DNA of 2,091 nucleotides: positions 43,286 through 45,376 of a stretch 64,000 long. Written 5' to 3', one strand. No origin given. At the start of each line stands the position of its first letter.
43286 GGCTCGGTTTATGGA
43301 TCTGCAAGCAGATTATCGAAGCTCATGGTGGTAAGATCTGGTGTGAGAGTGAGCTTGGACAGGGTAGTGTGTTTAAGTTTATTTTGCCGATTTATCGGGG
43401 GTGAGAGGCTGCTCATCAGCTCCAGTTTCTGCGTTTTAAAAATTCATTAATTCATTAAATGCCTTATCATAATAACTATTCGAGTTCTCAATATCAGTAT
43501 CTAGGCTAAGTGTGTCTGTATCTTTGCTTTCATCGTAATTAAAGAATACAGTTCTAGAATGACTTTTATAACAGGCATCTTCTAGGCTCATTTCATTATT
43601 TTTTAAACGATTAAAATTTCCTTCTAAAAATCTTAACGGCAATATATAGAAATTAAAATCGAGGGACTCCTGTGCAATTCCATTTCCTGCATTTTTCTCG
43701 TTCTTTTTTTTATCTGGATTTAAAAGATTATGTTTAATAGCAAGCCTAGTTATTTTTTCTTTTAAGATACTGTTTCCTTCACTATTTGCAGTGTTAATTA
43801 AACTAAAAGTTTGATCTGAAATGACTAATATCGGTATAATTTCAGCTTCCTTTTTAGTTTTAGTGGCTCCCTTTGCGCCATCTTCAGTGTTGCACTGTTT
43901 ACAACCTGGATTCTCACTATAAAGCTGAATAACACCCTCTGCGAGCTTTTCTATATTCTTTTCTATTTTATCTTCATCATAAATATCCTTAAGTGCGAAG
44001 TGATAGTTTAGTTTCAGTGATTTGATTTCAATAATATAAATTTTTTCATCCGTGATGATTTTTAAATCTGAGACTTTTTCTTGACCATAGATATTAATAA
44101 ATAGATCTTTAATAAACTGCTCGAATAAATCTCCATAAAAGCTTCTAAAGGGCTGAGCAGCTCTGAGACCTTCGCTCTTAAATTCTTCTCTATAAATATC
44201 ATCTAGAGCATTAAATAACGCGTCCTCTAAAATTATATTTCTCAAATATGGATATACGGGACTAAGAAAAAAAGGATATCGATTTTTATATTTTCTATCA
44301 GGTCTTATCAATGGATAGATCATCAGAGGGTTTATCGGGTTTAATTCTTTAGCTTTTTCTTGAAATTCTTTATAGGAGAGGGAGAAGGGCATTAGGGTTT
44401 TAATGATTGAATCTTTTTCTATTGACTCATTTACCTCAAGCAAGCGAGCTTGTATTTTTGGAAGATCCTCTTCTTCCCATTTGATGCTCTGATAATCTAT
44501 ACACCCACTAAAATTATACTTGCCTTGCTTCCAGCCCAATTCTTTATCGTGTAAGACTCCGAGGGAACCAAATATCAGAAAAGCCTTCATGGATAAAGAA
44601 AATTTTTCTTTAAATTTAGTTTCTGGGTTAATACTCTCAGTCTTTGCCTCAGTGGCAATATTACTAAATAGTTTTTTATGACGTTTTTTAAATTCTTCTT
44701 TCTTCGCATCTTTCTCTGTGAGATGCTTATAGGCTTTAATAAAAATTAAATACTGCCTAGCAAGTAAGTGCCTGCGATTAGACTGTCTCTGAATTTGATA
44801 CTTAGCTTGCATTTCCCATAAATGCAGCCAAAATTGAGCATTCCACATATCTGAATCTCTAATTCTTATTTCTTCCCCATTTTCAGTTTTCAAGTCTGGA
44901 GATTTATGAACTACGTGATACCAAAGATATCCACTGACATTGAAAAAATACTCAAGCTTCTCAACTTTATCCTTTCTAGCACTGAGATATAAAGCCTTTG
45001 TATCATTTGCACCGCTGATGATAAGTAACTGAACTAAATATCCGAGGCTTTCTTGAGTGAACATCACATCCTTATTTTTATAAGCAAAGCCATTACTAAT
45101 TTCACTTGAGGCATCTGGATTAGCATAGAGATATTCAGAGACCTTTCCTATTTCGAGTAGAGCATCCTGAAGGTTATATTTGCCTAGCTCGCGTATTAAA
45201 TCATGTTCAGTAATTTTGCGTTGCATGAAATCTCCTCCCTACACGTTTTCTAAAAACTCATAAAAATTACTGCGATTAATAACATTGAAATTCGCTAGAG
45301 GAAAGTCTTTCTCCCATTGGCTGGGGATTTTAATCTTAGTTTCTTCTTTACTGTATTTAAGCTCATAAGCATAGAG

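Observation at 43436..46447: Two-gene accessory island: DUF4143-type AAA+ ATPase plus a 596-aa orphan with a PD-(D/E)xK-like core (candidate novel defence module)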

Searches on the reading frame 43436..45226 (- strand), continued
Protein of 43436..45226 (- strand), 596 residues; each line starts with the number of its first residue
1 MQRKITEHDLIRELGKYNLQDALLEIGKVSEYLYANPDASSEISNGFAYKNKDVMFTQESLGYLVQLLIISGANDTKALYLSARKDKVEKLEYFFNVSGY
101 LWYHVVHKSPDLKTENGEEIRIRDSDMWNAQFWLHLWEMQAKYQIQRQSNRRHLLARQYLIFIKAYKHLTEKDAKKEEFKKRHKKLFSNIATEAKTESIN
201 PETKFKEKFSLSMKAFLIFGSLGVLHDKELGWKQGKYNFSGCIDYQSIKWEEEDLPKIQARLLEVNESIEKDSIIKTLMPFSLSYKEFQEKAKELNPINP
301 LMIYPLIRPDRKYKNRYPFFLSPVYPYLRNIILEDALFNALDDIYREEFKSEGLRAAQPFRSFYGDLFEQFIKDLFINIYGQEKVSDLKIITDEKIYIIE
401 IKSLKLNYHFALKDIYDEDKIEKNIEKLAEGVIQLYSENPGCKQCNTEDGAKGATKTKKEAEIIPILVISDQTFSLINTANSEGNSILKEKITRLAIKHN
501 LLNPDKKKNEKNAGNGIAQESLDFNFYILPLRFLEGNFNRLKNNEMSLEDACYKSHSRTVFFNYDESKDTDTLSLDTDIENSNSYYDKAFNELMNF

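Call 94: search_protein_families(library=pfam, proteins=[L047:4848-6326:+, L048:4872-5927:+, L038:106-1896:-, L038:2071-3018:-, L036:921-2252:+, L033:4525-5223:+, L041:2443-3141:+, L013:8664-9233:+, L008:3721-5040:-, L047:3739-4770:+], max_evalue=0.01)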
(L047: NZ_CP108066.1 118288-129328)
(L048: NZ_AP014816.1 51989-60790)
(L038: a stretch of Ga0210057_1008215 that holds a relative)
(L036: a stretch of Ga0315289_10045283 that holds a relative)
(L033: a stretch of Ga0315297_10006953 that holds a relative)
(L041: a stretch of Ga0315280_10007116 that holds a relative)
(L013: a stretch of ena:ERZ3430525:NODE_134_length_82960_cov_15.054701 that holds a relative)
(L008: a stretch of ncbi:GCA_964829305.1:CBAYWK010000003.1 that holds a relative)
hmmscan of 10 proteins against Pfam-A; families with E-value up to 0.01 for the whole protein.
L047:4848-6326:+ (492 aa): 2 families
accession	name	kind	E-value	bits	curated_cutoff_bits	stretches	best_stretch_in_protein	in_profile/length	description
PF13635.12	DUF4143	-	0.003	17.8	28.1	1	285-336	105-159/160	Domain of unknown function (DUF4143)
PF08378.17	NERD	-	0.0044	18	22.1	0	287-393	2-109/111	Nuclease-related domain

L048:4872-5927:+ (351 aa): 1 family
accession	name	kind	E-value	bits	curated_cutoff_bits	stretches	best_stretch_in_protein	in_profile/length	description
PF10075.15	CSN8_PSD8_EIF3K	-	0.0089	16.4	23.7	0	16-63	56-105/144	CSN8/PSMD8/EIF3K family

L038:106-1896:- (597 aa): 4 families
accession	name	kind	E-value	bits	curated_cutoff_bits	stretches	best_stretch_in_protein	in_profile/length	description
PF02384.22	N6_Mtase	-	6.1e-35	121.5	20.4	1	303-566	6-236/311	N-6 DNA Methylase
PF13588.12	HSDR_N_2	-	1.9e-21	76.7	25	1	62-169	1-110/110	Type I restriction enzyme R protein N terminus (HSDR_N)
PF07669.17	Eco57I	-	7.1e-13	49.4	25.3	1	380-542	3-165/171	Eco57I restriction-modification methylase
PF13366.12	PDDEXK_3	-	0.0057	17.4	22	0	98-148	61-107/117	PD-(D/E)XK nuclease superfamily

L038:2071-3018:- (316 aa): 2 families
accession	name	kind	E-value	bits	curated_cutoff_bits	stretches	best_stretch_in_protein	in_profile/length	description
PF14088.11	DUF4268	-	4.5e-27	95.2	27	1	179-308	2-139/140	Domain of unknown function (DUF4268)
PF06510.16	DUF1102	-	0.0086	16.7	22.2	0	60-160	13-112/141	Protein of unknown function (DUF1102)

L036:921-2252:+ (444 aa): 0 families

L033:4525-5223:+ (233 aa): 9 families
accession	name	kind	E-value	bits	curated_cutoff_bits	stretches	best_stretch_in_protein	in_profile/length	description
PF00005.33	ABC_tran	-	1.5e-33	116.8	25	1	19-161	3-136/137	ABC transporter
PF13304.12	AAA_21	-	1.2e-10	42.4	27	2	30-50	2-22/304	AAA domain, putative AbiEii toxin, Type IV TA system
PF13555.12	AAA_29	-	4.2e-06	26.8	27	1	27-63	23-57/61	P-loop containing region of AAA domain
PF02463.25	SMC_N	-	7.2e-06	26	40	1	27-205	24-212/220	RecF/RecN/SMC N terminal domain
PF13476.12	AAA_23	-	0.00036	21.6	27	1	27-48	19-40/201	AAA domain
PF20703.3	nSTAND1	-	0.00048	20.3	27.1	1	12-76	18-86/379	Novel STAND NTPase 1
PF13401.12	AAA_22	-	0.0013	19.5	27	1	29-190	7-122/130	AAA domain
PF03193.22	RsgA_GTPase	-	0.0026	18.1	30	1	23-58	102-137/174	RsgA GTPase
PF13175.12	AAA_15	-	0.0088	16.1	32.1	0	29-46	25-42/374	AAA ATPase domain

L041:2443-3141:+ (233 aa): 0 families

L013:8664-9233:+ (190 aa): 1 family
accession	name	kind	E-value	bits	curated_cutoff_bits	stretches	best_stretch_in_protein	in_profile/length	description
PF14213.11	DUF4325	-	0.0028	17.8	23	1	124-167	20-63/64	STAS-like domain of unknown function (DUF4325)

L008:3721-5040:- (440 aa): 0 families

L047:3739-4770:+ (343 aa): 1 family
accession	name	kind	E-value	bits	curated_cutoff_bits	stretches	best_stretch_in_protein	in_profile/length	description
PF14175.11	YaaC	-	5.5e-41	141.4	27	1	26-338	25-307/307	YaaC-like Protein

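Call 96: find_related_loci(query=A9, collection=viral_contigs, flank=6000)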
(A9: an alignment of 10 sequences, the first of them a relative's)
Query A9 (540 aa) in viral_contigs; peptide patterns used: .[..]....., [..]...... (x = any residue, [..] = any of these).
49 stretches matched a pattern, but none encodes a relative of the query by tblastn (E <= 1e-3).

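Call 97: find_related_loci(query=A1, collection=viral_contigs, flank=6000)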
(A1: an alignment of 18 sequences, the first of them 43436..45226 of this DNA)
Query A1 (596 aa) in viral_contigs; peptide patterns used: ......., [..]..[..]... (x = any residue, [..] = any of these).
57 stretches matched a pattern, but none encodes a relative of the query by tblastn (E <= 1e-3).

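Call 99: search_solved_structures(query=A4, max_evalue=10, show_alignments=2)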
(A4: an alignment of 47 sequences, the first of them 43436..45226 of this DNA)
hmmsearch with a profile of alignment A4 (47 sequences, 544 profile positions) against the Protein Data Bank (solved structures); distinct sequences matched with E-value up to 10: 0.

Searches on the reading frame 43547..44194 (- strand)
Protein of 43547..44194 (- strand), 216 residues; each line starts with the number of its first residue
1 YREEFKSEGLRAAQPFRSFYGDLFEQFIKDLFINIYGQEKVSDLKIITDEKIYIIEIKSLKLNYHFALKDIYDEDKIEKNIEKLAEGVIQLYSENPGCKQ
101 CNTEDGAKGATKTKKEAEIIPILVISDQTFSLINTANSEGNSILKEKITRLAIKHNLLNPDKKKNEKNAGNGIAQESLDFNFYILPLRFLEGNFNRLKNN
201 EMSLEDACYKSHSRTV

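Call 55: search_solved_structures(query=A5, max_evalue=10, show_alignments=3)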
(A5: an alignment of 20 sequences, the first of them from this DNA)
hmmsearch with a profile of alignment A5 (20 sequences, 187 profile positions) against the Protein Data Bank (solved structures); distinct sequences matched with E-value up to 10: 3.
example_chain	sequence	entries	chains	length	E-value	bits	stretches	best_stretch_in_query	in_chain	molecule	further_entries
7ui9_a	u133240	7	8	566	0.14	15.2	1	61-181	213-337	Mediator of RNA polymerase II transcription subunit 1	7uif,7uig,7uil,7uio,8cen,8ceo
3rf0_A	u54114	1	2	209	1.4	11.9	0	88-150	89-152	Exopolyphosphatase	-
9rk3_A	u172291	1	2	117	1.6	11.8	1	46-75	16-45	Similar to Rieske 2Fe-2S iron sulfur protein (Cytochrome b6-F complex)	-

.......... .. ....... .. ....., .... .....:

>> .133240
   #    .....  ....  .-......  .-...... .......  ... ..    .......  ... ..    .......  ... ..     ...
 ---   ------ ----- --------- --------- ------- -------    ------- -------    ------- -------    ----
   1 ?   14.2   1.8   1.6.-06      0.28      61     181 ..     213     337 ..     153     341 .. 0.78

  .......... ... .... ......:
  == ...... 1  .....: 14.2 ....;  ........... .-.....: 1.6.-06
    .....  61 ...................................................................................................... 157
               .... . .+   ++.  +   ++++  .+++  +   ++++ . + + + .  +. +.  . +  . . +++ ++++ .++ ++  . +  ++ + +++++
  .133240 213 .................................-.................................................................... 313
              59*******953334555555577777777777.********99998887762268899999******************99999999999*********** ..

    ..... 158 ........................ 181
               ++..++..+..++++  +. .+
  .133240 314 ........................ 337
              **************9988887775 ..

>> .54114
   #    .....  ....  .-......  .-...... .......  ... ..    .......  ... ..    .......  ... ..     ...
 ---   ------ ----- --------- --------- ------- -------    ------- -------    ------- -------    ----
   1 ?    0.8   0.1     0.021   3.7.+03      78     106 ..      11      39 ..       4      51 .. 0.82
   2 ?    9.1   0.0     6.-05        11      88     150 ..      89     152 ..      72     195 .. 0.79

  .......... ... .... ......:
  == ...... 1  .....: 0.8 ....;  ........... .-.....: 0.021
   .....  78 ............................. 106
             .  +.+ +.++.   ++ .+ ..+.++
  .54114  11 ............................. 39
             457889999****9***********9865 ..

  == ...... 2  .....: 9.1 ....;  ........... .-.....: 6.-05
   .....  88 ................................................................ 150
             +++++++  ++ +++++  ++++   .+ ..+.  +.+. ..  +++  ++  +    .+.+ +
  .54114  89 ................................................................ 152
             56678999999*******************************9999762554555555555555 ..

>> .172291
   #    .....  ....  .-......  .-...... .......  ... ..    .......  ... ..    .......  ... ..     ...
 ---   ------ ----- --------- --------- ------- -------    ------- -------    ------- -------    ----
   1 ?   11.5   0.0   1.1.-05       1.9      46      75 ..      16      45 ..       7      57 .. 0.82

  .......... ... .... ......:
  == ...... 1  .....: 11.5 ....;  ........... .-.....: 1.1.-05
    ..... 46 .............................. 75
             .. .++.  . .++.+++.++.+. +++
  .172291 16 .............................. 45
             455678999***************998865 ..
